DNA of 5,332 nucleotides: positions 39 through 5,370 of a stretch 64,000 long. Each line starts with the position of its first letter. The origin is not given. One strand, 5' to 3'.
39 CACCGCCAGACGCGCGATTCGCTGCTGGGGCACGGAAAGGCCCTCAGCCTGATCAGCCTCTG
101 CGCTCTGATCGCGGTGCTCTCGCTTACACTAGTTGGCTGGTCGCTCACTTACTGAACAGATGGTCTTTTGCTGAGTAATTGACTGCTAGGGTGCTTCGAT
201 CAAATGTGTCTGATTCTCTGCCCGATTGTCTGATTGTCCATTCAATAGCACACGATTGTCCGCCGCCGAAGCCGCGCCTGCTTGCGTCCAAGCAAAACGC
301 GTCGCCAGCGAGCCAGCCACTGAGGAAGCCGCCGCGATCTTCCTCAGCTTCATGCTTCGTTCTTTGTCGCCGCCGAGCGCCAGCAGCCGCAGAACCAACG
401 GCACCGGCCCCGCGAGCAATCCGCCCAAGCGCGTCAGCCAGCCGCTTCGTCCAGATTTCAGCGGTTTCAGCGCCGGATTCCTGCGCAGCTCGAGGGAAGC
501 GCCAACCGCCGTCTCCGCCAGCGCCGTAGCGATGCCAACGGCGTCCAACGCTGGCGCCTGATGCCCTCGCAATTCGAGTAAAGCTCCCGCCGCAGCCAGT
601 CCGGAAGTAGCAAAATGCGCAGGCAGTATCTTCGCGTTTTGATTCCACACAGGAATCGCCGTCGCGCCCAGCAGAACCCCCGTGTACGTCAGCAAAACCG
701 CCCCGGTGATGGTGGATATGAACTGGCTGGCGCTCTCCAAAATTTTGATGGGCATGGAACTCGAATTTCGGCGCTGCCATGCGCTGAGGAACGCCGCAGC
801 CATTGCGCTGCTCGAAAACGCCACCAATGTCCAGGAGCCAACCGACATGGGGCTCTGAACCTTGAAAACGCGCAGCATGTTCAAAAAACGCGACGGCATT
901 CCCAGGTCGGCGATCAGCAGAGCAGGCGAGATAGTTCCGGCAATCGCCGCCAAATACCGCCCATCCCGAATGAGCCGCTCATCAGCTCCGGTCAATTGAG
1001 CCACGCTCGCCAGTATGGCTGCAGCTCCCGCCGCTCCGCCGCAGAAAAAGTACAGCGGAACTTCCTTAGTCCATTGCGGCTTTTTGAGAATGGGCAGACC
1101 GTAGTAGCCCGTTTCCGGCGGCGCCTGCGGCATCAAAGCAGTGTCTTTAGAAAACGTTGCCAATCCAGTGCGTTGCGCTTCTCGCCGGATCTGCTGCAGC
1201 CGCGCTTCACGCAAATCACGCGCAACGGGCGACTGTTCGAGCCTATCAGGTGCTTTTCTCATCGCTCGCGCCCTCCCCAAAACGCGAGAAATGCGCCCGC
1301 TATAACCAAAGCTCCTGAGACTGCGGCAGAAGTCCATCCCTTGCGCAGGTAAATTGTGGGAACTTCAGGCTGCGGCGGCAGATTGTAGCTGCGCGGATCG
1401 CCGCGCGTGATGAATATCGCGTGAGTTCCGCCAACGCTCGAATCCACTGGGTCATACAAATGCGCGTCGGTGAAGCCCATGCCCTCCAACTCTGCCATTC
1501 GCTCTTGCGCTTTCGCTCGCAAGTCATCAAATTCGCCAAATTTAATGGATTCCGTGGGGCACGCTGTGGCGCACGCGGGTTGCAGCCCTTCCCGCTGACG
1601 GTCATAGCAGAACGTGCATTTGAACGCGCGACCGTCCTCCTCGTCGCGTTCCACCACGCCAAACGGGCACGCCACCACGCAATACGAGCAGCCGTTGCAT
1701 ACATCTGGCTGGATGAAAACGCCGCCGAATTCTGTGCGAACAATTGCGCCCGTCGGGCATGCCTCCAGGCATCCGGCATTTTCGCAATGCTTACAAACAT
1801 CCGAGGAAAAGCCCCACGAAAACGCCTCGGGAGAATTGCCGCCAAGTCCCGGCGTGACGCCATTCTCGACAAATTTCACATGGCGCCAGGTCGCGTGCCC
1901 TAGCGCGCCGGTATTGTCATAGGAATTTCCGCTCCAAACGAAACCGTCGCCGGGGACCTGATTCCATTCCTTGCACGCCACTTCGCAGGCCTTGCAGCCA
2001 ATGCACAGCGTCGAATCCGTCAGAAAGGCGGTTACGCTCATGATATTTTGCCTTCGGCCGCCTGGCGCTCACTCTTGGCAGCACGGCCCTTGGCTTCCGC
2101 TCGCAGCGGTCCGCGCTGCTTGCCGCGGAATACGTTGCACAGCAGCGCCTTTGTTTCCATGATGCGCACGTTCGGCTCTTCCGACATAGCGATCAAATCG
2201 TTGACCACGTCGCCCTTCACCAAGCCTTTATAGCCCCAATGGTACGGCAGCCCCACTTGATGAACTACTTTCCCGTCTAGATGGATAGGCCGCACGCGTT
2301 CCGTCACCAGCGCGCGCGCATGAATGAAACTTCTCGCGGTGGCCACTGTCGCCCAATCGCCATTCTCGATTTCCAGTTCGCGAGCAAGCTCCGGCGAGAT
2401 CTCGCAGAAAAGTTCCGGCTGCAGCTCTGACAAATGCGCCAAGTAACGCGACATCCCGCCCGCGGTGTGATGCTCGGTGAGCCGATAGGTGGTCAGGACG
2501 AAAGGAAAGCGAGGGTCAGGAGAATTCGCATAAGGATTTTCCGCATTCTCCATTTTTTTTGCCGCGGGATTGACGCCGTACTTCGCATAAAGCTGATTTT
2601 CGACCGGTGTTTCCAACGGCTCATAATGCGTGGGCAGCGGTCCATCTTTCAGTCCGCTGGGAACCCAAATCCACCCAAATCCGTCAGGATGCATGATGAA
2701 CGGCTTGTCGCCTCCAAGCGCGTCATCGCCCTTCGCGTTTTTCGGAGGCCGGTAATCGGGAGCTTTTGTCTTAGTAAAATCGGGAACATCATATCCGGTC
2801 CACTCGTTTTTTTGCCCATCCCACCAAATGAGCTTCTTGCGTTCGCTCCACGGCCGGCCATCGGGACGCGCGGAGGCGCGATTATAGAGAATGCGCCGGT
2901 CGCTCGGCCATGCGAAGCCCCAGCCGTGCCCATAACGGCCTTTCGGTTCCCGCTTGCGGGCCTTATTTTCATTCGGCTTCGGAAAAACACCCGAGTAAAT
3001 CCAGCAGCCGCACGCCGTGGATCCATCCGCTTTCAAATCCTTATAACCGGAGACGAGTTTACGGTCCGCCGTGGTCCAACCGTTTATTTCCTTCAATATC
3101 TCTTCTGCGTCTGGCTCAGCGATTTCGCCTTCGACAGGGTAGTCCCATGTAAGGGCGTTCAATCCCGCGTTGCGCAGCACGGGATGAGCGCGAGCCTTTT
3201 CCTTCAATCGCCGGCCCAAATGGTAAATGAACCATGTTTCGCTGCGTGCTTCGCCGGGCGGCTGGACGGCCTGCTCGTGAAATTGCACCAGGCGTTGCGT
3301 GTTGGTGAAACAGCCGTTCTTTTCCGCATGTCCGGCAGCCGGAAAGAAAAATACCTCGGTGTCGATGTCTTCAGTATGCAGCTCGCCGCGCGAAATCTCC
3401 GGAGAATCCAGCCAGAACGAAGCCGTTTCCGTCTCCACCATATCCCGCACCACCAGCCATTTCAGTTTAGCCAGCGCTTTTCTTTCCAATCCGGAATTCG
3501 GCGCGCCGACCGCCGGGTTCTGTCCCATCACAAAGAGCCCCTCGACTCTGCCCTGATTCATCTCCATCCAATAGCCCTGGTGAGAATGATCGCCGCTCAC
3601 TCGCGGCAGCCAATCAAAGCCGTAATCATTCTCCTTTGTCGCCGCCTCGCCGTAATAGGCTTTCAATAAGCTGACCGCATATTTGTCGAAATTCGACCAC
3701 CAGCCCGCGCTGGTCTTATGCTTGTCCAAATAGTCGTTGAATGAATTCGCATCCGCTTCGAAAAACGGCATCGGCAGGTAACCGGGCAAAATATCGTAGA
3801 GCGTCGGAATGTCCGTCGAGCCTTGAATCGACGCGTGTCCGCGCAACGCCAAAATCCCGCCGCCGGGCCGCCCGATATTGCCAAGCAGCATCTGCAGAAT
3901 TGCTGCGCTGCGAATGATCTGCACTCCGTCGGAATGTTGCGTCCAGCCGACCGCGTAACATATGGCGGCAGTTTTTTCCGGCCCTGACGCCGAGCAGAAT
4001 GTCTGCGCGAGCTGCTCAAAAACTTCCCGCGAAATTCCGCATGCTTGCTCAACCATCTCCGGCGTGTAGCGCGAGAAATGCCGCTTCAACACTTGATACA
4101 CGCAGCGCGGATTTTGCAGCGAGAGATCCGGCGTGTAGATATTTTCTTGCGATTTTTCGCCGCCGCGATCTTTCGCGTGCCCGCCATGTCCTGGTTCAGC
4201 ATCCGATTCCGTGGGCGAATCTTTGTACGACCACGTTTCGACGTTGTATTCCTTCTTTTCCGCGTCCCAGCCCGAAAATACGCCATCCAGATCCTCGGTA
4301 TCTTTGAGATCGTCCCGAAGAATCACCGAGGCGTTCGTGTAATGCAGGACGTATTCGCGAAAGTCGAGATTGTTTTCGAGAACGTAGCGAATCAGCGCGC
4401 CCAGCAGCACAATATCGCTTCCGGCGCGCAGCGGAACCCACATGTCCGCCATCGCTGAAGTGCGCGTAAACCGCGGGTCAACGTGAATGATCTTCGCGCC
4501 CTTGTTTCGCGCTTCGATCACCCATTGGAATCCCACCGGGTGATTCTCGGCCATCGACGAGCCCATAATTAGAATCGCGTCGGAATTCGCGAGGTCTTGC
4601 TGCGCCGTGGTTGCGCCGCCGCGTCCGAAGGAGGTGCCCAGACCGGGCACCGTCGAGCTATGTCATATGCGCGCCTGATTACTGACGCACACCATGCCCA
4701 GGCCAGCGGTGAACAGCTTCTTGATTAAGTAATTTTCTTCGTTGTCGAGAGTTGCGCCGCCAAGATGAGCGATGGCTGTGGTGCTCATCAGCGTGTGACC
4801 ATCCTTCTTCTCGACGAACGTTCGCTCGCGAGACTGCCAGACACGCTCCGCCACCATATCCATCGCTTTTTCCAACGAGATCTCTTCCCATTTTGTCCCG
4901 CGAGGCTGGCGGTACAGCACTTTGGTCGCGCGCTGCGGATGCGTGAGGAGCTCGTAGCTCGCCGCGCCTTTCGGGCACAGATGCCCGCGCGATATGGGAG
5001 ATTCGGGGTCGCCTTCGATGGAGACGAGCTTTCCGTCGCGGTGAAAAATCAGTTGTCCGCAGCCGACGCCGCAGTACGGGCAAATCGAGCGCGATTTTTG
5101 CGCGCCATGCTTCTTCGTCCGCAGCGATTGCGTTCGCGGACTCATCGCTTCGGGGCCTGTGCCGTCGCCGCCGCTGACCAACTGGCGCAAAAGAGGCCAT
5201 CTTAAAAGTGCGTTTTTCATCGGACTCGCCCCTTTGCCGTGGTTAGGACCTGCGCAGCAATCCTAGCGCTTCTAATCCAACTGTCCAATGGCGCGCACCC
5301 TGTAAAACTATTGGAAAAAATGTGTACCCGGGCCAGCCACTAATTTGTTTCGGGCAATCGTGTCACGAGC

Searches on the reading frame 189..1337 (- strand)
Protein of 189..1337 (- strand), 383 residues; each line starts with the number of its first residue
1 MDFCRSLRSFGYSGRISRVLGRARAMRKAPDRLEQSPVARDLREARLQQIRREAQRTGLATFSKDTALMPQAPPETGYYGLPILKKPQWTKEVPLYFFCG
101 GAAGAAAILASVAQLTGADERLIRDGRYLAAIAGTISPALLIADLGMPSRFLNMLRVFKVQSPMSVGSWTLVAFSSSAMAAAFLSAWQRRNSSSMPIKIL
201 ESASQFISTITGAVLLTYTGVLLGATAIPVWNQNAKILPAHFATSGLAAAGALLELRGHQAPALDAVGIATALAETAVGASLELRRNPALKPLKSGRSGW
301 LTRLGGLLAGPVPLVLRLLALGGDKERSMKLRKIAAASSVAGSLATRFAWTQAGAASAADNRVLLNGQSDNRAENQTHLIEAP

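Call 69: search_protein_families(library=pfam, proteins=[window:189-1337:-], max_evalue=1e-8)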
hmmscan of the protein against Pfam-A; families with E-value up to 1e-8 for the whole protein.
window:189-1337:- (383 aa): 2 families
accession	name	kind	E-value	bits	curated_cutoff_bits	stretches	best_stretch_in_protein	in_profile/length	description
PF14589.11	NrfD_2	-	8.2e-15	55.7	27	1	76-288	2-207/281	Polysulfide reductase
PF03916.19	NrfD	-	6e-14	52.8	25.8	1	95-253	17-190/313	Polysulphide reductase, NrfD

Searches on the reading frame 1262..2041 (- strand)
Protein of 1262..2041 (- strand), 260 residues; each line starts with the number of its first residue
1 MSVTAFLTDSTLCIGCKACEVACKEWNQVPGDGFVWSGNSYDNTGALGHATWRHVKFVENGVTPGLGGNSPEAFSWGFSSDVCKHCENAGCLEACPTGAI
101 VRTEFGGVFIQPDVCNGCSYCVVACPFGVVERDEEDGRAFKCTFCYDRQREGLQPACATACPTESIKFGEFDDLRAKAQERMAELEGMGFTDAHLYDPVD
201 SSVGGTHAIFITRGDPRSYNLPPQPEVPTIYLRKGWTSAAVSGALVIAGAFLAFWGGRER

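Call 69: search_protein_families(library=pfam, proteins=[window:1262-2041:-], max_evalue=1e-8)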
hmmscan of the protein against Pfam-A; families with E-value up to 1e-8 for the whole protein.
window:1262-2041:- (260 aa): 6 families
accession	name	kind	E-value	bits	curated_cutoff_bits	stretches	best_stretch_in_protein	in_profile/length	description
PF13247.11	Fer4_11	-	2.8e-25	88.9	26.2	1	75-170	2-99/100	4Fe-4S dicluster domain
PF12838.12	Fer4_7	-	3.3e-16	59.9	27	0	13-99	2-52/52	4Fe-4S dicluster domain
PF13187.11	Fer4_9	-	6.6e-12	45.7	27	0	13-100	2-52/52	4Fe-4S dicluster domain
PF12837.12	Fer4_6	-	1.3e-11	44.3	25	0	110-129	4-23/24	4Fe-4S binding domain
PF00037.32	Fer4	-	6.9e-10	38.8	21.1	0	109-130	2-23/24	4Fe-4S binding domain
PF13237.11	Fer4_10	-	7.9e-09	35.8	25.5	0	108-162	2-53/53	4Fe-4S dicluster domain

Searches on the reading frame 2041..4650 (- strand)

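Call 69: search_protein_families(library=pfam, proteins=[window:2041-4650:-], max_evalue=1e-8)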
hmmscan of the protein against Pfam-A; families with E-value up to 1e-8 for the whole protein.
window:2041-4650:- (870 aa): 2 families
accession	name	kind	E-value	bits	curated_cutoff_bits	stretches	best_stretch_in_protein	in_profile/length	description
PF00384.28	Molybdopterin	-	9.1e-28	97.7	24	1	14-412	99-303/353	Molybdopterin oxidoreductase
PF01568.27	Molydop_binding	-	4.8e-13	49.5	26.8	1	717-821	1-94/110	Molydopterin dinucleotide binding domain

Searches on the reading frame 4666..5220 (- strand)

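Call 69: search_protein_families(library=pfam, proteins=[window:4666-5220:-], max_evalue=1e-8)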
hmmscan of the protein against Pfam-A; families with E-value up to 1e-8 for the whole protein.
window:4666-5220:- (185 aa): 1 family
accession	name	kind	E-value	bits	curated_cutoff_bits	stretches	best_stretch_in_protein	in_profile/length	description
PF04879.21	Molybdop_Fe4S4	-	7.1e-18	64.8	22.7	1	42-92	3-53/55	Molybdopterin oxidoreductase Fe4S4 domain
